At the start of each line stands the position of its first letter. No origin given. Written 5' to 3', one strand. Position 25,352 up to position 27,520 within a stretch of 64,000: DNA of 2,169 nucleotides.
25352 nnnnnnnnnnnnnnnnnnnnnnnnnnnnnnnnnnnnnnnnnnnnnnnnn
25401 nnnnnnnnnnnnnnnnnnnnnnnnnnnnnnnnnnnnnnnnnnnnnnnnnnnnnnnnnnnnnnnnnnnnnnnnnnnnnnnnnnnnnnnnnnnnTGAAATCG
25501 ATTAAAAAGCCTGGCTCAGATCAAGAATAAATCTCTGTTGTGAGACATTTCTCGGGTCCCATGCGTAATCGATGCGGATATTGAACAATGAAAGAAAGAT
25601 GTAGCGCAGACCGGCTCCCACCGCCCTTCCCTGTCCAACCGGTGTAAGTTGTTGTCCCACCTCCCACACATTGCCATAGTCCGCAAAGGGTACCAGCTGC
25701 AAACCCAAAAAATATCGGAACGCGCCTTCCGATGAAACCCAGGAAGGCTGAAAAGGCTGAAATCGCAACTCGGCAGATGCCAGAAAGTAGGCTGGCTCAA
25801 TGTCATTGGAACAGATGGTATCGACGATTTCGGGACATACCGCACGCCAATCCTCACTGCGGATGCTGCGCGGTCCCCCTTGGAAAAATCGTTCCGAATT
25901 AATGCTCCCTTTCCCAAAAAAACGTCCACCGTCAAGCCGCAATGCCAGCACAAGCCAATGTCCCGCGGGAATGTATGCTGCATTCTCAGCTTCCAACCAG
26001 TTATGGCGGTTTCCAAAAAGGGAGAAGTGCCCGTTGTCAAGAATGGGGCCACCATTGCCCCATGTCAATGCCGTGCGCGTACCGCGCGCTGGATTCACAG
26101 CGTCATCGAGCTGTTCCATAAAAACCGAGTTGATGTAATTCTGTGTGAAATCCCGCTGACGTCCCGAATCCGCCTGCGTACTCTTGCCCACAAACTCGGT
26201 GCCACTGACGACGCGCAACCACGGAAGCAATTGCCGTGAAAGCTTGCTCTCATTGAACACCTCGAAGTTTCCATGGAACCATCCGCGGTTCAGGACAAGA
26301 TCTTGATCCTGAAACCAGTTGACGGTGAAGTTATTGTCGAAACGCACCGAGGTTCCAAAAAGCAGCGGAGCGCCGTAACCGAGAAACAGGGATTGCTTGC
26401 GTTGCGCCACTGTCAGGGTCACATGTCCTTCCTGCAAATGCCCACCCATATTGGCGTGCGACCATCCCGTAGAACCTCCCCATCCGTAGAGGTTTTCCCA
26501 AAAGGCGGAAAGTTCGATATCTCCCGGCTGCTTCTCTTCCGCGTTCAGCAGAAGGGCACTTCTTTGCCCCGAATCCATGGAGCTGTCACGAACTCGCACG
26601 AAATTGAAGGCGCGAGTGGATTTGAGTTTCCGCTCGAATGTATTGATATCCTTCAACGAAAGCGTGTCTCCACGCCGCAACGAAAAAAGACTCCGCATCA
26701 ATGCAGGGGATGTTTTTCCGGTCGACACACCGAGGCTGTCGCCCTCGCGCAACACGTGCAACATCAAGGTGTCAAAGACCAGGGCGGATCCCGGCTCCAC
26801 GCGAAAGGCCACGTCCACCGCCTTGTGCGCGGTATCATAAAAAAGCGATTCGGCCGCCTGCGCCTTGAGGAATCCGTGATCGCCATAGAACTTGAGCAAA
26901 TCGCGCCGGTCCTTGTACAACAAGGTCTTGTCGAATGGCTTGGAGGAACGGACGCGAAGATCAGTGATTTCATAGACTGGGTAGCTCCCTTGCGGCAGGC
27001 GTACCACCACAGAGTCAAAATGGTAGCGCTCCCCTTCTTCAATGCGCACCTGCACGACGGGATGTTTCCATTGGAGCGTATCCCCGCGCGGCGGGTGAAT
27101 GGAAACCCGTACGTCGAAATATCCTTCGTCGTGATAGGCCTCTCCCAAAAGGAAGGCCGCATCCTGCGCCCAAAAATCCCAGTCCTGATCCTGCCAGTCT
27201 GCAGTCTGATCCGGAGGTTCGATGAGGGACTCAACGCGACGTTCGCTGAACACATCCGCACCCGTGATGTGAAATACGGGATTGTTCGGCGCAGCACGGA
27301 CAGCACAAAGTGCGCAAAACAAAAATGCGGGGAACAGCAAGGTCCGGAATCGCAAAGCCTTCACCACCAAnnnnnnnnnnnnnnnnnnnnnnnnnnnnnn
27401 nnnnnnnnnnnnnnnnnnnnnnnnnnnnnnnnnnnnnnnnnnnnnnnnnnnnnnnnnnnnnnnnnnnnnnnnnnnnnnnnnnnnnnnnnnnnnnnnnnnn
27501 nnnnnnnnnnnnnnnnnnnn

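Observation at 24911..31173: TamB-like / Omp85 pair in inverted order with a PEGA-domain protein as third gene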

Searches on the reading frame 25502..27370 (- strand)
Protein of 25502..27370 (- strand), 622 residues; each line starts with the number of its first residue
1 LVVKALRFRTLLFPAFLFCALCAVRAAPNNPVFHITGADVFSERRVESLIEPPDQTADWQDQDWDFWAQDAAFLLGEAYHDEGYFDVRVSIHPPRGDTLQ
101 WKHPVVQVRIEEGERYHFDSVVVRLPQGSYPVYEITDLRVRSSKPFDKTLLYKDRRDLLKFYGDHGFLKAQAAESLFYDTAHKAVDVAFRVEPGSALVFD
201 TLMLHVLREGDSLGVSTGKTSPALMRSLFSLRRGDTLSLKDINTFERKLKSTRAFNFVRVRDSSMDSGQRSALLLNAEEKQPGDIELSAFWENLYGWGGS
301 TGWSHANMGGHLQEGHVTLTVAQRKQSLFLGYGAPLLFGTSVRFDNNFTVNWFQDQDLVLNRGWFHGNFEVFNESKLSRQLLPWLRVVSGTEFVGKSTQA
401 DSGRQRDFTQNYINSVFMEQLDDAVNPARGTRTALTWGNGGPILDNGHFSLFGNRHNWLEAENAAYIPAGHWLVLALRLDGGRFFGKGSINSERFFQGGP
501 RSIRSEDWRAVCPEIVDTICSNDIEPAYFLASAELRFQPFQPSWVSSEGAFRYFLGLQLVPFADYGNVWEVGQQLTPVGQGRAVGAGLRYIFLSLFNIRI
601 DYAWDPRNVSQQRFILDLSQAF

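Call 4: search_protein_families(library=pfam, proteins=[window:25502-27370:-], max_evalue=0.1)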
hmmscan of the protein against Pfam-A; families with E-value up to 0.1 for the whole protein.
window:25502-27370:- (622 aa): 1 family
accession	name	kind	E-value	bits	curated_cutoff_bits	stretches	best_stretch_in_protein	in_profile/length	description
PF07244.20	POTRA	-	6.2e-10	40.1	21.3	1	138-194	23-79/79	Surface antigen variable number repeat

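Call 5: search_protein_families(library=ncbifam, proteins=[window:25502-27370:-], max_evalue=0.1)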
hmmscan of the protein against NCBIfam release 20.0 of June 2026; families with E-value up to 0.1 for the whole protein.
window:25502-27370:- (622 aa): 6 families
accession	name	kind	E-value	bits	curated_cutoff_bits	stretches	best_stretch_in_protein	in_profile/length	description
TIGR03303.1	OM_YaeT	equivalog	6.7e-23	81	297.15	2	74-356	200-471/741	outer membrane protein assembly factor BamA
NF052279.1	lipo_TamL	exception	8e-09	34.5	400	1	474-615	579-728/747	translocation and assembly module lipoprotein TamL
NF047779.1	Omp85_fam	subfamily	6.9e-08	32.4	200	1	527-622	337-423/423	Omp85 family outer membrane protein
NF058613.1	OMPAssmBamADein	equivalog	1.7e-05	23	1050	1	526-618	769-853/857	outer membrane protein assembly factor BamA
NF047950.2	ATportTamA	equivalog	0.00012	20.8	625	1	219-336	193-312/569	autotransporter assembly complex protein TamA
NF008287.0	PRK11067.1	subfamily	0.09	11.1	1181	0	100-197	250-347/802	outer membrane protein assembly factor BamA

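Call 6: find_encoding_contigs(protein=window:25502-27370:-, flank=10000, max_places=6)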
Protein window:25502-27370:- (622 aa): 1 contig read that carries it; 1 place shown.
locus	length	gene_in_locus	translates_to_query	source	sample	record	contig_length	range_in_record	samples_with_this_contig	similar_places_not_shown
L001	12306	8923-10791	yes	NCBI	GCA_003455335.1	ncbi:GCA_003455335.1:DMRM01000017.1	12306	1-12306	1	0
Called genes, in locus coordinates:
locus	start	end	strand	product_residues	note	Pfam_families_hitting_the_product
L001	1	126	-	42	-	?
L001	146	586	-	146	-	PF00334:NDK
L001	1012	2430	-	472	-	PF05345:He_PIG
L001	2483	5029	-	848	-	PF00639:Rotamase (faint), PF13145:Rotamase_2, PF13174:TPR_6 (faint), PF13525:YfiO (weak)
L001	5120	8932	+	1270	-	PF04357:TamB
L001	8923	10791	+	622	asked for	PF07244:POTRA (faint)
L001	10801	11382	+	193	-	PF08308:PEGA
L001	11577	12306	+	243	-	?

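Call 11: find_homologous_proteins(query=window:25502-27370:-, max_evalue=0.00001)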
Query window:25502-27370:- (622 aa): 121 proteins with E <= 0.00001 among 8000 candidates; the best 120 are listed.
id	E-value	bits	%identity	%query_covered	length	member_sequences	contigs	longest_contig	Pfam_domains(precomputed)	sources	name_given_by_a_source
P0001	0.0e+0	1454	100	100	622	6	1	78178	PF07244.21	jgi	jgi:outer membrane protein assembly factor BamA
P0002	2.3e-279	946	70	95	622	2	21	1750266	PF07244.21,PF01103.30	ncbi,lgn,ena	-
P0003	1.0e-278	944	68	95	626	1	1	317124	PF07244.21,PF01103.30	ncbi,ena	-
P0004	4.0e-272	922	67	95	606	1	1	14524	PF07244.21,PF01103.30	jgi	-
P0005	1.7e-265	900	63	99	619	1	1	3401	PF07244.21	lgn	-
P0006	5.1e-260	882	63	98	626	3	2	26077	PF07244.21,PF01103.30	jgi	-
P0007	9.1e-246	835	60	96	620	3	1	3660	PF07244.21,PF01103.30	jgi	-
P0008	3.3e-244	830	61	97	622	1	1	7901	PF07244.21,PF01103.30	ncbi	-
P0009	1.9e-235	801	59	98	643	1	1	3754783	PF07244.21,PF01103.30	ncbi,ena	-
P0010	1.9e-225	768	55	100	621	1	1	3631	PF07244.21,PF01103.30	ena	-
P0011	4.1e-217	740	55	96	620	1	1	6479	PF07244.21,PF01103.30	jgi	jgi:outer membrane protein assembly factor BamA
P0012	6.5e-217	740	54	97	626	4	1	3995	PF07244.21,PF01103.30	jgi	jgi:outer membrane protein assembly factor BamA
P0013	1.2e-215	736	54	99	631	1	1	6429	PF07244.21,PF01103.30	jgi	jgi:outer membrane protein assembly factor BamA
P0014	2.4e-215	735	56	98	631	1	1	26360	PF07244.21,PF01103.30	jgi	jgi:outer membrane protein assembly factor BamA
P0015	6.5e-214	730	55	95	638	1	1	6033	PF07244.21,PF01103.30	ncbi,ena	-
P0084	1.2e-154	534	43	98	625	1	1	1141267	PF07244.21,PF01103.30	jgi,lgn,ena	-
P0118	1.2e-96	342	35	95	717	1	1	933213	PF07244.21,PF01103.30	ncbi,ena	-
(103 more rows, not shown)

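Call 12: find_encoding_contigs(protein=P0009, flank=10000, max_places=2)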
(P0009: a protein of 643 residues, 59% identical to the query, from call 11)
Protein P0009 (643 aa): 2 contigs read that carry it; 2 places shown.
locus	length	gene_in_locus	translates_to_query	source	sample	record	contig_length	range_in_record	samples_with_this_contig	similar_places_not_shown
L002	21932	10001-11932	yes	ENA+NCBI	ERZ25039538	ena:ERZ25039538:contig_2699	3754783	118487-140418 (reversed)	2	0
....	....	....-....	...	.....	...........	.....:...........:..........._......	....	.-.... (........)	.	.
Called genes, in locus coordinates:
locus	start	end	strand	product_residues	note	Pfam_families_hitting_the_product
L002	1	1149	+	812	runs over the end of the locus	PF01656:CbiA (weak), PF10609:ParA (faint), PF13614:AAA_31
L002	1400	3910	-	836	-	PF13145:Rotamase_2, PF13616:Rotamase_3 (faint), PF00639:Rotamase (weak), PF13145:Rotamase_2, PF13174:TPR_6 (faint)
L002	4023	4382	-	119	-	PF01740:STAS, PF13466:STAS_2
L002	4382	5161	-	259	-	PF01740:STAS, PF13466:STAS_2, PF13581:HATPase_c_2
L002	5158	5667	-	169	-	PF13581:HATPase_c_2, PF02518:HATPase_c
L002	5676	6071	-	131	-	PF01312:Bac_export_2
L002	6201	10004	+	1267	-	PF04357:TamB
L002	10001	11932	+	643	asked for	PF07244:POTRA (faint), PF01103:Omp85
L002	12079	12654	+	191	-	PF08308:PEGA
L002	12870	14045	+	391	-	-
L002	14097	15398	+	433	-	-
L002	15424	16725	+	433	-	PF00930:DPPIV_N (faint), PF26550:Tricorn_2nd (faint), PF26549:Tricorn_N (weak), PF07676:PD40 (weak), PF26549:Tricorn_N (weak), PF07676:PD40 (weak)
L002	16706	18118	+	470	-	PF07721:TPR_4 (faint), PF12895:ANAPC3 (faint)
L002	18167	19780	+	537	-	PF00496:SBP_bac_5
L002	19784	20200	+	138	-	-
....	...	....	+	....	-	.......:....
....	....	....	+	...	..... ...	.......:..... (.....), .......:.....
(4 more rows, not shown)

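Call 13: find_encoding_contigs(protein=P0084, flank=10000, max_places=2)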
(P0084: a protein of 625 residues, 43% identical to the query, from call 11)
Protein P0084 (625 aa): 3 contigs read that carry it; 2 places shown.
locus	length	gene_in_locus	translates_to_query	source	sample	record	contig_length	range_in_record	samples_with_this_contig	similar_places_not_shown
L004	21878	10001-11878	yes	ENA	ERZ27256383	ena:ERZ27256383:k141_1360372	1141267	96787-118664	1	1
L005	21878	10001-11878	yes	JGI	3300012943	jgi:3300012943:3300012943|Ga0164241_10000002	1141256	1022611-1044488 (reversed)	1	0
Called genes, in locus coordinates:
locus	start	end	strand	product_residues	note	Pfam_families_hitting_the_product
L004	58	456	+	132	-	PF02537:CRCB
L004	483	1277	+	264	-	-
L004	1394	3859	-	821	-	PF13145:Rotamase_2, PF13174:TPR_6 (faint), PF13525:YfiO (weak)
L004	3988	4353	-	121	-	PF01740:STAS, PF13466:STAS_2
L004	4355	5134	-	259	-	PF01740:STAS, PF13581:HATPase_c_2, PF02518:HATPase_c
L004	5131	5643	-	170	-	PF13581:HATPase_c_2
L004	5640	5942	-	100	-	PF01312:Bac_export_2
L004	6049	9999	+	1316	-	-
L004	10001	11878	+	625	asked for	PF07244:POTRA (faint), PF01103:Omp85 (weak)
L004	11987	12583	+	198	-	PF08308:PEGA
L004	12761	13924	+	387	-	-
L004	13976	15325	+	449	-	PF13432:TPR_16 (faint), PF07719:TPR_2 (faint), PF00515:TPR_1 (faint)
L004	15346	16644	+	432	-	PF26549:Tricorn_N (faint), PF26550:Tricorn_2nd (faint), PF07676:PD40 (weak)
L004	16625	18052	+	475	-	-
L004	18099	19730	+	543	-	PF00496:SBP_bac_5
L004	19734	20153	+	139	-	-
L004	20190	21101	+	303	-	PF00528:BPD_transp_1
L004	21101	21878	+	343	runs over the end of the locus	PF00528:BPD_transp_1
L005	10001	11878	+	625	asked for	PF07244:POTRA (faint), PF01103:Omp85 (weak)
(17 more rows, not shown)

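Call 14: find_encoding_contigs(protein=P0118, flank=10000, max_places=2)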
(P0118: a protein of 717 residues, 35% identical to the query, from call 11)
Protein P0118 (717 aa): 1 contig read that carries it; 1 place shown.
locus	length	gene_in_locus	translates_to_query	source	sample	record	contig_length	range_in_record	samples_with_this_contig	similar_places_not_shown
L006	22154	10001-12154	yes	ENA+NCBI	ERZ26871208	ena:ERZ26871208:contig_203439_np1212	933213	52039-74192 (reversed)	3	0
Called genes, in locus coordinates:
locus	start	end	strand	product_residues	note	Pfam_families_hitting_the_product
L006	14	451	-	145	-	-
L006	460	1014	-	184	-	PF08645:PNK3P (weak), PF13344:Hydrolase_6 (weak), PF00702:Hydrolase, PF13242:Hydrolase_like, PF13419:HAD_2 (weak)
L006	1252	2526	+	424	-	PF00595:PDZ (weak), PF04055:Radical_SAM (faint), PF13180:PDZ_2 (weak), PF17820:PDZ_6, PF19238:Radical_SAM_2, PF04459:DUF512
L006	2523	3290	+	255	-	-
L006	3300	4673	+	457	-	PF02861:Clp_N, PF13191:AAA_16 (weak), PF23569:NBD_SMAX1, PF05621:TniB (weak), PF00004:AAA, PF17871:AAA_lid_9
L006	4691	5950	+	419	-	PF00158:Sigma54_activat (weak), PF07724:AAA_2, PF00004:AAA, PF07728:AAA_5, PF10431:ClpB_D2-small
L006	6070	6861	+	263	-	-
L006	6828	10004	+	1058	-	PF04357:TamB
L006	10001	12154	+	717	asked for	PF07244:POTRA (weak), PF01103:Omp85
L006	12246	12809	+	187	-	PF03631:Virul_fac_BrkB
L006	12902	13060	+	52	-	-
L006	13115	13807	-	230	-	-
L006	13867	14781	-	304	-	PF13884:Peptidase_S74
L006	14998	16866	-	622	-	PF11028:TMEM260_N, PF28495:TMEM260_2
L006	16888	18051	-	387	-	PF04955:HupE_UreJ, PF13795:HupE_UreJ_2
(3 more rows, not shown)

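Call 19: search_solved_structures(query=window:25502-27370:-, max_evalue=0.01, show_alignments=1)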
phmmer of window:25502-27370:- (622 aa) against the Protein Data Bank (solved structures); distinct sequences matched with E-value up to 0.01: 0.

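Call 23: search_solved_structures(query=A1, max_evalue=0.01, show_alignments=0)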
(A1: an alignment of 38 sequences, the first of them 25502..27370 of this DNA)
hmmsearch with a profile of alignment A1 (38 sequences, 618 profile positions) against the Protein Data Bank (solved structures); distinct sequences matched with E-value up to 0.01: 61 (the best 60 are shown).
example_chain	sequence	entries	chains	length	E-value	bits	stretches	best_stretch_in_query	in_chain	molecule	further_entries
9cmw_A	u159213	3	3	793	4.5e-28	101.1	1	22-330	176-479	Outer membrane protein assembly factor BamA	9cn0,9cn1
4k3b_A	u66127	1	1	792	4.7e-28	101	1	22-330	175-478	Outer membrane protein assembly factor BamA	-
9pxg_A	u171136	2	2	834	3.6e-22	81.6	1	22-431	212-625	Outer membrane protein assembly factor BamA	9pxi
9pxj_A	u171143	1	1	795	3.7e-22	81.6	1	22-330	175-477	BamA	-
9cx5_A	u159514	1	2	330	1.3e-19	73.2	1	22-191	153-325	Outer membrane protein assembly factor BamA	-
9cx4_A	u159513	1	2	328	1.5e-19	73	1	22-190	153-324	Outer membrane protein assembly factor BamA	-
5or1_A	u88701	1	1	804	2.6e-19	72.2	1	18-513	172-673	Outer membrane protein assembly factor BamA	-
28jq_A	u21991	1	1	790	6.3e-19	70.9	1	18-304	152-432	Outer membrane protein assembly factor BamA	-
7ye4_A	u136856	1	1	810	7.7e-19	70.6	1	18-304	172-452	Outer membrane protein assembly factor BamA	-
8bnz_A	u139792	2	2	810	7.7e-19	70.6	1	18-304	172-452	Outer membrane protein assembly factor BamA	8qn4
9mge_A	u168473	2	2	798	1.9e-18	69.3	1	18-304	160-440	Outer membrane protein assembly factor BamA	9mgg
9mgf_A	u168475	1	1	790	2e-18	69.2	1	18-304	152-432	Outer membrane protein assembly factor BamA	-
9p1u_A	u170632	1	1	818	2.1e-18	69.2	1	18-304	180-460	Outer membrane protein assembly factor BamA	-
28jl_A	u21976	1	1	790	2.2e-18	69.1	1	18-304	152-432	Outer membrane protein assembly factor BamA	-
8spr_A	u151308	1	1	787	2.2e-18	69.1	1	18-304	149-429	Outer membrane protein assembly factor BamA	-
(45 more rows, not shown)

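Call 25: find_related_loci(query=A1, collection=genome_contigs, flank=10000)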
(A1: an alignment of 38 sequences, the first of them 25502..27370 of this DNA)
Query A1 (622 aa) in genome_contigs; peptide patterns used: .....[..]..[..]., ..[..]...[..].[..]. (x = any residue, [..] = any of these).
211 stretches matched a pattern; 93 encode a relative of the query (tblastn E <= 1e-3); the best 80 are kept; 80 distinct loci.
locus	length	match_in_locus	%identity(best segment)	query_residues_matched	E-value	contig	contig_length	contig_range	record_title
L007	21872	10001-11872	67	1-622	0e+0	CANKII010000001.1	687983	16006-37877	MAG: Fibrobacteres bacterium isolate RH-27jun17-228 genome assembly, contig: RH-27jun17-C1-p2, whole genome shotgun sequ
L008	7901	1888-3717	61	17-622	0e+0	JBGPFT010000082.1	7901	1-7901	MAG: Fibrobacteria bacterium isolate OBJ_0618_7090110_60 k141_11417836_length_7901_cov_12.0023, whole genome shotgun seq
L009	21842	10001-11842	59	15-622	0e+0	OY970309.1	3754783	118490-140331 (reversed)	MAG: uncultured Fibrobacteria bacterium isolate MFD05502.bin.1.3 genome assembly, chromosome: 1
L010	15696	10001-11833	54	17-622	0e+0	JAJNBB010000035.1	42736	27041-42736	MAG: Fibrobacteria bacterium isolate C_No_T20_A_bin.76 scaffold_958, whole genome shotgun sequence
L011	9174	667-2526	53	1-622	0e+0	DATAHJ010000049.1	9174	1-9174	MAG TPA_asm: Fibrobacteria bacterium isolate SMAG_U6852 k141_546580, whole genome shotgun sequence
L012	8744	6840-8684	53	15-622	0e+0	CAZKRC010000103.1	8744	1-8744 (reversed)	MAG TPA_asm: uncultured Bifidobacterium sp. isolate SRP220891_co3_272 genome assembly, contig: NODE_13741_length_8744_co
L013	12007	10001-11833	53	16-622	0e+0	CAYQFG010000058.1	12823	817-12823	MAG TPA_asm: uncultured Bifidobacterium sp. isolate SRP220891_co3_391 genome assembly, contig: NODE_7308_length_12823_co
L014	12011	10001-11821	51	18-622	0e+0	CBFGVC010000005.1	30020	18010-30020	MAG TPA_asm: uncultured Fibrobacteria bacterium isolate SRR17295757_maxbin2_22 genome assembly, contig: ERZ23398518.1468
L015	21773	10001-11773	52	37-622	0e+0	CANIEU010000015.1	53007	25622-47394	MAG: Fibrobacteres bacterium isolate RH-14apr17-165 genome assembly, contig: RH-14apr17-C1386, whole genome shotgun sequ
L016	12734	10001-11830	51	14-622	0e+0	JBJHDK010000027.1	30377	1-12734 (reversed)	MAG: Fibrobacteria bacterium isolate SF2967_J5348.concoct.004 NODE_1566_length_30377_cov_1.512661, whole genome shotgun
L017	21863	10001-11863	47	8-622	2e-180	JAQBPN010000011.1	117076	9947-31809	MAG: Fibrobacteres bacterium isolate RYN_348 scaffold_6761776, whole genome shotgun sequence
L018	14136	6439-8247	48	32-622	2e-180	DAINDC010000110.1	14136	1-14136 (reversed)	MAG TPA_asm: Fibrobacterota bacterium isolate CTOTU41470 NODE_3997_length_14136_cov_3.226191, whole genome shotgun seque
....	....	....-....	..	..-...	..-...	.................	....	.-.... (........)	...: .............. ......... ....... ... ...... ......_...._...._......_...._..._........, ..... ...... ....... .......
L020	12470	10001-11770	48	37-622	6e-176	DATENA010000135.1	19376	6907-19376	MAG TPA_asm: Fibrobacteria bacterium isolate SMAG_U8957 k141_477529, whole genome shotgun sequence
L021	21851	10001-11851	45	15-622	5e-170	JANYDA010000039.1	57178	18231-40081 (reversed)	MAG: Fibrobacteria bacterium isolate 336R_metabinner_36 336R_k141_1730423, whole genome shotgun sequence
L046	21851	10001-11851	36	25-622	6e-107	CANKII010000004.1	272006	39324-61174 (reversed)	MAG: Fibrobacteres bacterium isolate RH-27jun17-228 genome assembly, contig: RH-27jun17-C54, whole genome shotgun sequen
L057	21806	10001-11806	34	34-600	8e-102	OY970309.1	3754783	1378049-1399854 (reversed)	MAG: uncultured Fibrobacteria bacterium isolate MFD05502.bin.1.3 genome assembly, chromosome: 1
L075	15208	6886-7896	24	257-604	2e-10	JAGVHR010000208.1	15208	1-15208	MAG: Thermodesulfovibrionales bacterium isolate DeMMO2_13 c_000000088444, whole genome shotgun sequence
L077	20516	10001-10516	26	414-604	2e-9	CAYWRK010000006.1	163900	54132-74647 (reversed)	MAG TPA_asm: uncultured Nitrospiraceae bacterium isolate SRP302447_co1_424 genome assembly, contig: NODE_341_length_1639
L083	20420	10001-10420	29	473-622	4e-6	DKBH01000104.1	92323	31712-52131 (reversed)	MAG TPA_asm: Nitrospiraceae bacterium UBA6905 UBA6905_contig_11180, whole genome shotgun sequence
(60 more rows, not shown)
